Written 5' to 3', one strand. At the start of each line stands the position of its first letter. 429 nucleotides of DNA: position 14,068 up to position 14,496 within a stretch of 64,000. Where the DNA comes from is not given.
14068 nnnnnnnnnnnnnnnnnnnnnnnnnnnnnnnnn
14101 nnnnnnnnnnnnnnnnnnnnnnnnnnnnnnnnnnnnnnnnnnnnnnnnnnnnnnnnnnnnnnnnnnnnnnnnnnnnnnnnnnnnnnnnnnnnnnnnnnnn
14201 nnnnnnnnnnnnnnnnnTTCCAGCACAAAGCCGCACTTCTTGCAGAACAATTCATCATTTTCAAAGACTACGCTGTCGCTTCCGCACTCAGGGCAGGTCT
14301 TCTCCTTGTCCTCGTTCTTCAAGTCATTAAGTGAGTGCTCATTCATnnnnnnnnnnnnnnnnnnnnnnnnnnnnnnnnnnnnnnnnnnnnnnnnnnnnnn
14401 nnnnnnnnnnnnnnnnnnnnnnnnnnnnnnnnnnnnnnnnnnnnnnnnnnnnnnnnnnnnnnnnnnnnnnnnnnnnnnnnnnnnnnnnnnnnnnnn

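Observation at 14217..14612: Stand-alone TFB zinc-ribbon mini-protein start-stop overlapped (ATGA) with a second Zn-ribbon protein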

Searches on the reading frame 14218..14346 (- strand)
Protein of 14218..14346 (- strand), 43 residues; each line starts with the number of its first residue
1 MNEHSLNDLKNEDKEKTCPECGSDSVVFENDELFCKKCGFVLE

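Call 5: search_protein_families(library=pfam, proteins=[window:14218-14346:-], max_evalue=1)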
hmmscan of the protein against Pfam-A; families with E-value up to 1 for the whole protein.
seq(43 aa): 44 families (the best 25 are shown)
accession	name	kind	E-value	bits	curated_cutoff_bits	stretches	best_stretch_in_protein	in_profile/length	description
PF08271.17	Zn_Ribbon_TF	-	1.3e-07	31.4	29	1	17-43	2-30/43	TFIIB zinc-binding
PF13240.11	Zn_Ribbon_1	-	1.7e-06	28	25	2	10-24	8-22/23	zinc-ribbon domain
PF08792.16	A2L_zn_ribbon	-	5.2e-06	26.4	22.9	1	14-41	2-30/33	A2L zinc ribbon domain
PF02591.20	Zn_ribbon_9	-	0.00041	20.8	29.1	1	5-22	13-30/33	C4-type zinc ribbon domain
PF11781.13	Zn_ribbon_RRN7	-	0.00068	19.7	27.1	1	13-43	2-32/32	Zinc-finger of RNA-polymerase I-specific TFIIB, Rrn7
PF13248.11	Zn_ribbon_3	-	0.0011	18.7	27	1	15-41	2-25/26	zinc-ribbon domain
PF03604.18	Zn_ribbon_RPAB4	-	0.0016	18.5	24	1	17-40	2-25/32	DNA directed RNA polymerase, 7 kDa subunit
PF12773.13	DZR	-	0.0028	18.2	27.3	1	11-39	8-31/45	Double zinc ribbon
PF07282.18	Cas12f1-like_TNB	-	0.0029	18.1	26.3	1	16-42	29-50/60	Cas12f1-like, TNB domain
PF01667.23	Ribosomal_S27e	-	0.0063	16.6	24.5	1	18-42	10-36/55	Ribosomal protein S27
PF09723.15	Zn_ribbon_8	-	0.0067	16.9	34.4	1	12-26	23-37/41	Zinc ribbon domain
PF18256.6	HscB_4_cys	-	0.0067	16.7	26.2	1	18-38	3-23/27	Co-chaperone HscB tetracysteine metal binding motif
PF03107.22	C1_2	-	0.0072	17.1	26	1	4-42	5-43/48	C1 domain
PF01363.27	FYVE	-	0.011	16.2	27.8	1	10-41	3-33/67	FYVE zinc finger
PF06677.18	Auto_anti-p27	-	0.013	16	24.1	1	16-39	16-40/40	Sjogren's syndrome/scleroderma autoantigen 1 (Autoantigen p27)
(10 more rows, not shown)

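Call 7: find_encoding_contigs(protein=window:14218-14346:-, flank=6000, max_places=10)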
Protein seq(43 aa) (43 aa): no gene with exactly this product is on record in the collection.

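Call 8: find_homologous_proteins(query=window:14218-14346:-, max_evalue=0.01)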
Query seq(43 aa) (43 aa): 1 proteins with E <= 0.01 among 1 candidates.
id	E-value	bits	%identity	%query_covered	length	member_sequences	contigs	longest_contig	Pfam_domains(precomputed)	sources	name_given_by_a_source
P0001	6.5e-22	92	100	100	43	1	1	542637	PF13240.12,PF08792.17,PF08271.18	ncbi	ncbi:MAG: TFIIB-type zinc ribbon-containing protein [Candidatus Woesearchaeota archaeon]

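Call 19: search_protein_representatives(protein=window:14218-14346:-)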
Query: 43 residues. Proteins with E-value up to 0.001 (for the whole library): 85; up to 1e-10: 2; up to 1e-30: 0. The best 85 are listed.
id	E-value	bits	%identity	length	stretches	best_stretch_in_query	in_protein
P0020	2.3e-20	86.0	42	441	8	10-40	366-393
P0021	2.0e-12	61.6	60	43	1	1-43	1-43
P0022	2.6e-10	55.1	47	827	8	14-43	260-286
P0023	1.4e-09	52.8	40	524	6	12-40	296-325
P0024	4.8e-09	51.2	43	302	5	12-43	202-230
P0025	1.4e-08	49.7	57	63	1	2-43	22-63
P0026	6.3e-08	47.7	56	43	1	3-42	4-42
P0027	6.8e-08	47.6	54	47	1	4-42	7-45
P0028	8.6e-08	47.3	51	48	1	2-42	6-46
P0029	9.7e-08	47.2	60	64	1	4-43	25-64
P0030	1.7e-07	46.5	50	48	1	4-43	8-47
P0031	2.6e-07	45.9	58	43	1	3-43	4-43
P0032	3.4e-07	45.5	55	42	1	1-43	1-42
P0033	8.6e-07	44.2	48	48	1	2-43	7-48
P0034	1.9e-06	43.2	48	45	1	2-43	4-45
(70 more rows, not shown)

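Call 23: search_protein_families(library=pfam, alignment_id=A1, max_evalue=0.001)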
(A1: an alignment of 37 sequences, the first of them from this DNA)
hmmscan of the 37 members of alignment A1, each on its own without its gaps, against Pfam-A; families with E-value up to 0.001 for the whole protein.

A. member 1, seq(43 aa): 5 families
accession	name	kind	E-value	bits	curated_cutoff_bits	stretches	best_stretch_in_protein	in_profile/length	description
PF08271.17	Zn_Ribbon_TF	-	1.3e-07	31.4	29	1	17-43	2-30/43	TFIIB zinc-binding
PF13240.11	Zn_Ribbon_1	-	1.7e-06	28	25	0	10-24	8-22/23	zinc-ribbon domain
PF08792.16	A2L_zn_ribbon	-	5.2e-06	26.4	22.9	1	14-41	2-30/33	A2L zinc ribbon domain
PF02591.20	Zn_ribbon_9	-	0.00041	20.8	29.1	0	5-22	13-30/33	C4-type zinc ribbon domain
PF11781.13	Zn_ribbon_RRN7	-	0.00068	19.7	27.1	0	13-43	2-32/32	Zinc-finger of RNA-polymerase I-specific TFIIB, Rrn7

B. families by the number of members that match (of 37 scanned): 23 families
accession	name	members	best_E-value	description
PF08271.17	Zn_Ribbon_TF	36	1.2e-10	TFIIB zinc-binding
PF08792.16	A2L_zn_ribbon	16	3.8e-06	A2L zinc ribbon domain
PF13240.11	Zn_Ribbon_1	15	1.7e-06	zinc-ribbon domain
PF13248.11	Zn_ribbon_3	12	1.2e-05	zinc-ribbon domain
PF11781.13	Zn_ribbon_RRN7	11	2.6e-05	Zinc-finger of RNA-polymerase I-specific TFIIB, Rrn7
PF09723.15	Zn_ribbon_8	10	0.00014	Zinc ribbon domain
PF07282.18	Cas12f1-like_TNB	8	2.3e-05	Cas12f1-like, TNB domain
PF18912.6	DZR_2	3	4.3e-05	Double zinc ribbon domain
PF02591.20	Zn_ribbon_9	3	0.00041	C4-type zinc ribbon domain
PF24463.1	DUF7577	2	0.00015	Domain of unknown function (DUF7577)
PF03966.22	Trm112p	2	0.00032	Trm112p-like protein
PF03604.18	Zn_ribbon_RPAB4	1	3e-05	DNA directed RNA polymerase, 7 kDa subunit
PF12677.13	DUF3797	1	7.1e-05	Domain of unknown function (DUF3797)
PF08274.17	Zn_Ribbon_YjdM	1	0.00023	PhnA Zinc-Ribbon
PF17026.10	zf-RRPl_C4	1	0.00025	Putative ribonucleoprotein zinc-finger pf C4 type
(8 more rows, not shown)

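Call 24: search_protein_families(library=ncbifam, proteins=[window:14218-14346:-], max_evalue=1)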
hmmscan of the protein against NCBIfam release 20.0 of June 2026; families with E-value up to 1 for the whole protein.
seq(43 aa): 23 families
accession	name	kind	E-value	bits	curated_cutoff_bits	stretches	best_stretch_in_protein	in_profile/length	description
NF001658.0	PRK00423.1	subfamily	3.4e-05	23.1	384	1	7-43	5-43/312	transcription initiation factor IIB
NF001669.0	PRK00432.1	equivalog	0.00013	21.8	54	1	11-41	22-52/58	30S ribosomal protein S27ae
TIGR04165.1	methano_modCys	hypoth_equivalog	0.00063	19.9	60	2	10-23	2-15/50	TIGR04165 family Cys-rich peptide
NF038384.1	zinc_YnfU_fam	subfamily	0.00073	19.1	36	1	5-39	6-45/52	YnfU family zinc-binding protein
NF006417.0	PRK08665.1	equivalog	0.0015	16.8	961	1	7-40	723-755/759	vitamin B12-dependent ribonucleotide reductase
NF041911.1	HVO_0649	equivalog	0.0036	17.2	70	1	11-24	18-31/65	HVO_0649 family zinc finger protein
NF045510.1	4Cys_prefix_kin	domain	0.0038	17.4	24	1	10-23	11-24/26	4-Cys prefix domain-containing protein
NF047723.1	TransFacS4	equivalog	0.0043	17.5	120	1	16-40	2-25/90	transcription factor S4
NF045720.1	rubredox_RCKP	subfamily_domain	0.0063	16.1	45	1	16-24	20-28/34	RCKP-type rubredoxin-like domain-containing protein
NF001629.0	PRK00415.1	equivalog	0.0097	15.4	70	1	17-42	16-43/62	30S ribosomal protein S27e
NF003214.0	PRK04179.1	equivalog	0.013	15.3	71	1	16-40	18-40/62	50S ribosomal protein L37e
TIGR02605.1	CxxC_CxxC_SSSS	subfamily_domain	0.018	15.1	31.3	1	11-26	23-37/52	FmdB family zinc ribbon protein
NF003058.0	PRK03976.1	equivalog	0.019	14.9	87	1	10-40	31-62/91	50S ribosomal protein L37ae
NF040849.1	tRNAmod_TiaS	equivalog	0.029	13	600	1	10-40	348-377/422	tRNA(Ile2) 2-agmatinylcytidine synthetase TiaS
NF049953.1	ribbon_DG_selen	exception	0.033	14.1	130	1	9-42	141-171/172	zinc ribbon-containing (seleno)protein DG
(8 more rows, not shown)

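Call 25: search_solved_structures(query=A1, max_evalue=0.1, show_alignments=4)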
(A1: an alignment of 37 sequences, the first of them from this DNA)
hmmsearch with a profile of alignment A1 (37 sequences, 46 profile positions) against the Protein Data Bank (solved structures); distinct sequences matched with E-value up to 0.1: 26.
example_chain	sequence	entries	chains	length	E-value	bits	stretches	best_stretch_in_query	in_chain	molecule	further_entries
1pft_A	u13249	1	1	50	6e-09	38.6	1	17-46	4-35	TFIIB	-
2i13_A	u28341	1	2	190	3.2e-08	36.3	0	9-25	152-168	Aart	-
7oqy_Y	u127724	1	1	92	0.00019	24.2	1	19-43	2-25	DNA-directed RNA polymerase, subunit M (RpoM-2)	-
1mey_C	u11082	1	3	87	0.00087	22.1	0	7-25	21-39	CONSENSUS ZINC FINGER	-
8ity_V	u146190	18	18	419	0.0027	20.5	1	20-45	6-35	Transcription factor IIIB 50 kDa subunit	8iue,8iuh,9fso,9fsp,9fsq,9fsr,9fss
9e71_BY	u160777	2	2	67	0.0071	19.2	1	20-45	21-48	Small ribosomal subunit protein eS27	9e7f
1jj2_Y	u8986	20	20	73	0.023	17.6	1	12-43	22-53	RIBOSOMAL PROTEIN L37Ae | 50S ribosomal protein L37AE | L37Ae 50S ribosomal protein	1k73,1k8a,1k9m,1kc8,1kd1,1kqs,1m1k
9v21_sC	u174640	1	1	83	0.028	17.3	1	19-42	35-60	Small ribosomal subunit protein eS27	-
9v1j_sC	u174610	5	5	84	0.028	17.3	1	19-42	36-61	Small ribosomal subunit protein eS27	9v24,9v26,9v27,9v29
8hil_L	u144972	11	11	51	0.035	17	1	13-43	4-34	DNA-directed RNA polymerases II, IV and V subunit 12 | DNA-directed RNA polymerase II, IV and V subunit 12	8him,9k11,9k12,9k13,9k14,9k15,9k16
9fhl_Y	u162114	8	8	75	0.046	16.6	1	13-43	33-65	Small ribosomal subunit protein eS31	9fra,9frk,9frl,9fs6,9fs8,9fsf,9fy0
3k1f_M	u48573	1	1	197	0.048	16.6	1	20-45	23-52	Transcription initiation factor IIB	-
9e71_Bc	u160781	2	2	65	0.051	16.5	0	20-31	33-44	Small zinc finger protein HVO-2753-like zinc-binding pocket domain-containing protein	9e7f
3k7a_M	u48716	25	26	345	0.052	16.4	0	20-45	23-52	Transcription initiation factor IIB | TRANSCRIPTION INITIATION FACTOR IIB, SUA7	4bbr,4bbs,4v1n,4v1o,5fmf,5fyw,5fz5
7o4i_M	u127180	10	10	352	0.053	16.4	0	20-45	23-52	Transcription initiation factor IIB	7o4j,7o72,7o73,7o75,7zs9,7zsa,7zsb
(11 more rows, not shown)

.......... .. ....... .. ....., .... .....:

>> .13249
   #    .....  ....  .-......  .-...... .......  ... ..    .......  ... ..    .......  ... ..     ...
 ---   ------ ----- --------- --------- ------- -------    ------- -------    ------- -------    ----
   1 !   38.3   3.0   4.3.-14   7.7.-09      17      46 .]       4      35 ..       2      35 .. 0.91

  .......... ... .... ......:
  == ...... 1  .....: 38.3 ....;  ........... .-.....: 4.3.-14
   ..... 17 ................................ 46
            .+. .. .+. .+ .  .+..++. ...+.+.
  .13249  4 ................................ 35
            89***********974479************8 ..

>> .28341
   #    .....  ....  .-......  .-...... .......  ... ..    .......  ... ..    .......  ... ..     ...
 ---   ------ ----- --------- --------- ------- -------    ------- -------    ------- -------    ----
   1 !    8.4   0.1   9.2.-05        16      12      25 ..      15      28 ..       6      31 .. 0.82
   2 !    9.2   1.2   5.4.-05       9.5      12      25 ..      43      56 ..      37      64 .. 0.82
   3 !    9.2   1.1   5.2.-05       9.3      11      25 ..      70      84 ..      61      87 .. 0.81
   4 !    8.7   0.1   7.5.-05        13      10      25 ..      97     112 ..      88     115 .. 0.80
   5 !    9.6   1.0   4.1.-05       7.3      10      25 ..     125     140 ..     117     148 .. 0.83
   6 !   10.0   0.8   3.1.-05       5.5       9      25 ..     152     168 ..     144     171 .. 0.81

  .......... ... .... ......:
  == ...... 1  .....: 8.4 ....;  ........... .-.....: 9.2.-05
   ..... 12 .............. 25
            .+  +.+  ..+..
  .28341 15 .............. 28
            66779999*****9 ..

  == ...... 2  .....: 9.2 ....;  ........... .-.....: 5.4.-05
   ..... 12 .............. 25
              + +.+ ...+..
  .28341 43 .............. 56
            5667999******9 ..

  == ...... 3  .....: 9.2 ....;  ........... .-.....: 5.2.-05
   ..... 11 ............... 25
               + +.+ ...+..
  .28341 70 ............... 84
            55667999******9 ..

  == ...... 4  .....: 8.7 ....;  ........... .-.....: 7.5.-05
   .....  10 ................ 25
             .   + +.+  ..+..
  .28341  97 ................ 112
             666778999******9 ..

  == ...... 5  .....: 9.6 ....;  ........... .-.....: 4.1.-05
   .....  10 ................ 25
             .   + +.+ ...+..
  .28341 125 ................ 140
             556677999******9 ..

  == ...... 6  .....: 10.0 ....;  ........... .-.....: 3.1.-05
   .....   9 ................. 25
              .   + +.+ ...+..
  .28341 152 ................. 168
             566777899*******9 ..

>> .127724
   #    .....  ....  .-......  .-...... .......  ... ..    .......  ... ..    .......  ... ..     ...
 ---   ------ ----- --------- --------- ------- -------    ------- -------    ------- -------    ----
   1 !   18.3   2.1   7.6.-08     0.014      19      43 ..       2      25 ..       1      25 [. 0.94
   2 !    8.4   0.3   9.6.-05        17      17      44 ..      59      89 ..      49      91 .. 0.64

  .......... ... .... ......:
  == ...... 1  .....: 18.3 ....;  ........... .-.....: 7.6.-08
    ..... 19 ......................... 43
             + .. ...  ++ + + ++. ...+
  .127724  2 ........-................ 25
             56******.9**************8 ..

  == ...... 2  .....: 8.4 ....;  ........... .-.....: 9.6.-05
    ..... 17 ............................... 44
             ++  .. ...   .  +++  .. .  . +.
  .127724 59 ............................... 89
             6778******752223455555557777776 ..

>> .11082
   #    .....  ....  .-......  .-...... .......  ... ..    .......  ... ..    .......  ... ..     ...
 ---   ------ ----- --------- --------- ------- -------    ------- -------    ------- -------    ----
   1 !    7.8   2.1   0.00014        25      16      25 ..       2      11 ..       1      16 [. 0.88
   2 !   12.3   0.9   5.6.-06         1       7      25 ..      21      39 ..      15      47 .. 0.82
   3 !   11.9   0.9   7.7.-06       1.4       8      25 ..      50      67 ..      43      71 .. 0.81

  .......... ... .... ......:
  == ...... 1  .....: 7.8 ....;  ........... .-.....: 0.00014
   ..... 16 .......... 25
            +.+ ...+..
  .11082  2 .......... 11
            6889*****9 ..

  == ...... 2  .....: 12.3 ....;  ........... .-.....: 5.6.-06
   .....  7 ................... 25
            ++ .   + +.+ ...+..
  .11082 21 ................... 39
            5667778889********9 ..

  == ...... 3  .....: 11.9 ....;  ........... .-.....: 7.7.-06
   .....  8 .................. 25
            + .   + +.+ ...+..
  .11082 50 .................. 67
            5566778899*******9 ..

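Call 28: find_related_loci(query=A2, collection=genome_contigs, flank=4000)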
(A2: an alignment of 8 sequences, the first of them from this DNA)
Query A2 (43 aa) in genome_contigs; peptide patterns used: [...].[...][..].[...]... (x = any residue, [..] = any of these).
93 stretches matched a pattern; 35 encode a relative of the query (tblastn E <= 1e-3); 35 distinct loci.
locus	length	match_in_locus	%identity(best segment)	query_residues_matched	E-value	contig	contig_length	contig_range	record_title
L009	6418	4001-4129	56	1-43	4e-14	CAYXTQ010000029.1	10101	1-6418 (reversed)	MAG TPA_asm: uncultured Methanosarcinales archaeon isolate binchicken_co266_33 genome assembly, contig: NODE_12492_lengt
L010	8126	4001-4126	55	2-43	1e-13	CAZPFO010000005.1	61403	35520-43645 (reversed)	MAG TPA_asm: uncultured Methanosarcinales archaeon isolate binchicken_co121_309 genome assembly, contig: NODE_146_length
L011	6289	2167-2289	54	2-42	2e-12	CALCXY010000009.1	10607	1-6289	MAG TPA_asm: Candidatus Woesearchaeota archaeon isolate ERR599062_bin.4_CONCOCT_v1.1_MAG genome assembly, contig: ERZ841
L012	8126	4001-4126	48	2-43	4e-12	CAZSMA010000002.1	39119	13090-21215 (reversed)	MAG TPA_asm: uncultured Methanosarcinales archaeon isolate SRP256446_co1_47 genome assembly, contig: NODE_151_length_391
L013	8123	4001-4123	46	3-43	1e-11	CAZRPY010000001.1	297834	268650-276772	MAG TPA_asm: uncultured Methanosarcinales archaeon isolate SRP178908_co1_144 genome assembly, contig: NODE_5_length_2978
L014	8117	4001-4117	54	5-43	2e-11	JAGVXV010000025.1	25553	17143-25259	Candidatus Woesearchaeota archaeon isolate RIFCSPLOWO2_12_FULL_38_19 rifcsplowo2_12_scaffold_4743, whole genome shotgun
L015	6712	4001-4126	56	1-43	2e-11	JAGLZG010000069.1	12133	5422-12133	MAG: Nanoarchaeota archaeon isolate RS_13_58 ZL320.bin.58.fa_69, whole genome shotgun sequence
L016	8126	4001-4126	50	2-43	3e-11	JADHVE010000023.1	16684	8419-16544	MAG: Candidatus Woesearchaeota archaeon isolate BS150m-G64 BS-150m-C3024, whole genome shotgun sequence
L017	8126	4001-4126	51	1-43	6e-11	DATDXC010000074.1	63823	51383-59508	MAG TPA_asm: Candidatus Nanoarchaeia archaeon isolate SMAG_U8128 k141_633562, whole genome shotgun sequence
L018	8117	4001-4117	51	5-43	5e-11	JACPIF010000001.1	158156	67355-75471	MAG: Candidatus Woesearchaeota archaeon isolate NC_groundwater_433_Ag_B-0.1um_44_11 GD18-4_B1_scaffold_120056, whole gen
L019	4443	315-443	47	1-43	1e-10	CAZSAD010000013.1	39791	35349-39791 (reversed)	MAG TPA_asm: uncultured Methanosarcinales archaeon isolate SRP062349_co5_133 genome assembly, contig: NODE_231_length_39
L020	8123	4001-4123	50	2-43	1e-10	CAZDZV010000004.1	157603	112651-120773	MAG TPA_asm: uncultured Methanosarcinales archaeon isolate SRP141376_co2_275 genome assembly, contig: NODE_203_length_15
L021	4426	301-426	49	1-43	2e-10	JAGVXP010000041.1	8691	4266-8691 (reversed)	Candidatus Woesearchaeota archaeon isolate RIFCSPHIGHO2_02_FULL_36_13 rifcsphigho2_02_scaffold_18508, whole genome shotg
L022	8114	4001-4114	56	5-43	1e-9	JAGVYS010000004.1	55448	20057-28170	Candidatus Woesearchaeota archaeon isolate RIFCSPHIGHO2_02_FULL_41_15 rifcsphigho2_02_scaffold_545, whole genome shotgun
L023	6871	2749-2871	44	3-43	1e-9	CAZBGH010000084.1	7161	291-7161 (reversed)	MAG TPA_asm: uncultured Methanosarcinales archaeon isolate binchicken_co21_254 genome assembly, contig: NODE_11180_lengt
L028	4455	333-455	45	2-43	3e-8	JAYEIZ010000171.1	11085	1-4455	MAG: Nanoarchaeota archaeon isolate MAG177 MAG177_171, whole genome shotgun sequence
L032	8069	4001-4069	52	18-40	1e-6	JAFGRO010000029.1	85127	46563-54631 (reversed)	MAG: Candidatus Woesearchaeota archaeon isolate Zod_Metabat.833 k87_4955046, whole genome shotgun sequence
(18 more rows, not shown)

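Call 40: predict_structure(alignment_id=A1)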
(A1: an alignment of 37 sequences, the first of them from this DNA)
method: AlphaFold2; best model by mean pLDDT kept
length: 43 residues; sequences in the alignment: 37
mean_pLDDT: 73.8   pTM: 0.45
mean pLDDT of the five models: 73.8, 73.4, 73.4, 73.3, 71.0
residues with pLDDT >= 90: 4; 70-90: 23; 50-70: 12; < 50: 4
segments of 3 or more residues with pLDDT < 50: none
pLDDT, mean of each block of 10 residues (from residue 1): 51 67 86 89 81
secondary structure, 60 per line:
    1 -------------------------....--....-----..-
elements in order: E26-29 E32-35
